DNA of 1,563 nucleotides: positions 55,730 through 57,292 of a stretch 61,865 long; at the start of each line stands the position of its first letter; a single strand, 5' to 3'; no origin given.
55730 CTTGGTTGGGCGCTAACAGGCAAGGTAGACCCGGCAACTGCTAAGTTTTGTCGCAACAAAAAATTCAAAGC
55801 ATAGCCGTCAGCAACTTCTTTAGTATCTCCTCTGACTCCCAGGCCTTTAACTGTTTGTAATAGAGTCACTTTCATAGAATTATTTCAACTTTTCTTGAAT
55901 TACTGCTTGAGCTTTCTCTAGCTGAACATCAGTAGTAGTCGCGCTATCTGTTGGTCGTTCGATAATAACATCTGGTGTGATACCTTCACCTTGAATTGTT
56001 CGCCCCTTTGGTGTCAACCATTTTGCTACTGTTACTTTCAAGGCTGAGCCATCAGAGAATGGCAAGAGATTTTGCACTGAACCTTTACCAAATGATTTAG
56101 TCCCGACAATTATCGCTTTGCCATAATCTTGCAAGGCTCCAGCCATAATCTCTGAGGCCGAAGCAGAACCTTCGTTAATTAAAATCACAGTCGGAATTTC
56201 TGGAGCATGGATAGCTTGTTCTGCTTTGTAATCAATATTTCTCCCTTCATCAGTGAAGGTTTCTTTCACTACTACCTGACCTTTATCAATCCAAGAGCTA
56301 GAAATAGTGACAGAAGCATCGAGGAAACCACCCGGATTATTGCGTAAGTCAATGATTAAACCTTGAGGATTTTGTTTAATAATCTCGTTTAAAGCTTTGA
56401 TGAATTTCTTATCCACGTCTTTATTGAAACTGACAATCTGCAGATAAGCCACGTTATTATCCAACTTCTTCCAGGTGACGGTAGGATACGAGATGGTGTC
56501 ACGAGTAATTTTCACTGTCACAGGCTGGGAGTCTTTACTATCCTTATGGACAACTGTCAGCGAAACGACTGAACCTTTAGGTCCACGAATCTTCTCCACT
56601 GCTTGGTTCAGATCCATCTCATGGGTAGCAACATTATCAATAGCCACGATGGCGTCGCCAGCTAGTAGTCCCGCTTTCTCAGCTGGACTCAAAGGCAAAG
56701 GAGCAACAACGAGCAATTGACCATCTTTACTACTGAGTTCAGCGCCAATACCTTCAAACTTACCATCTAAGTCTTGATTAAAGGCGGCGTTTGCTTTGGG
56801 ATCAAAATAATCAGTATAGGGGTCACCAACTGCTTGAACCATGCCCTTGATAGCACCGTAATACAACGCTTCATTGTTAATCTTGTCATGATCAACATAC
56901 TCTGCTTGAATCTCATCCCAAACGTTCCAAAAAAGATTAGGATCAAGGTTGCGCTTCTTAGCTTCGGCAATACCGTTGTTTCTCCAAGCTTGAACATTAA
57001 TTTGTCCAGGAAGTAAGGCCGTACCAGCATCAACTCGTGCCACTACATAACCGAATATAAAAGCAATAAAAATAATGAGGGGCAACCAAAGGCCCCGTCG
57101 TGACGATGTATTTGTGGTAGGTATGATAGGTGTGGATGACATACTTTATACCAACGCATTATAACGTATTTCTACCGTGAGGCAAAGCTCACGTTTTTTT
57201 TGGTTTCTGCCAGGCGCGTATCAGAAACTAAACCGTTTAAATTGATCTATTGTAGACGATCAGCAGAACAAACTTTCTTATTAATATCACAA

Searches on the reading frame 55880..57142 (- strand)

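Call 9: search_protein_families(library=pfam, proteins=[window:55880-57142:-], max_evalue=0.01)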
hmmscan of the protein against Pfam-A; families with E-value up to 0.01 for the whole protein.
window:55880-57142:- (420 aa): 5 families
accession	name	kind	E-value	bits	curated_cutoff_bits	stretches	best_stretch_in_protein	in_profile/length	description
PF03572.23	Peptidase_S41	-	6.8e-54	182.3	24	1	230-393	1-164/165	Peptidase family S41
PF17820.7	PDZ_6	-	2.8e-12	46.6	27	1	145-197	2-52/54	PDZ domain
PF00595.29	PDZ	-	1e-08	35.8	23.2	1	130-197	10-80/81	PDZ domain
PF22694.1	CtpB_N-like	-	5.9e-08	33.5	27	1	72-115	42-83/85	Activating protease CtpB N-terminal domain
PF13180.12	PDZ_2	-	8.1e-08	32.9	27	1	132-205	3-75/80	PDZ domain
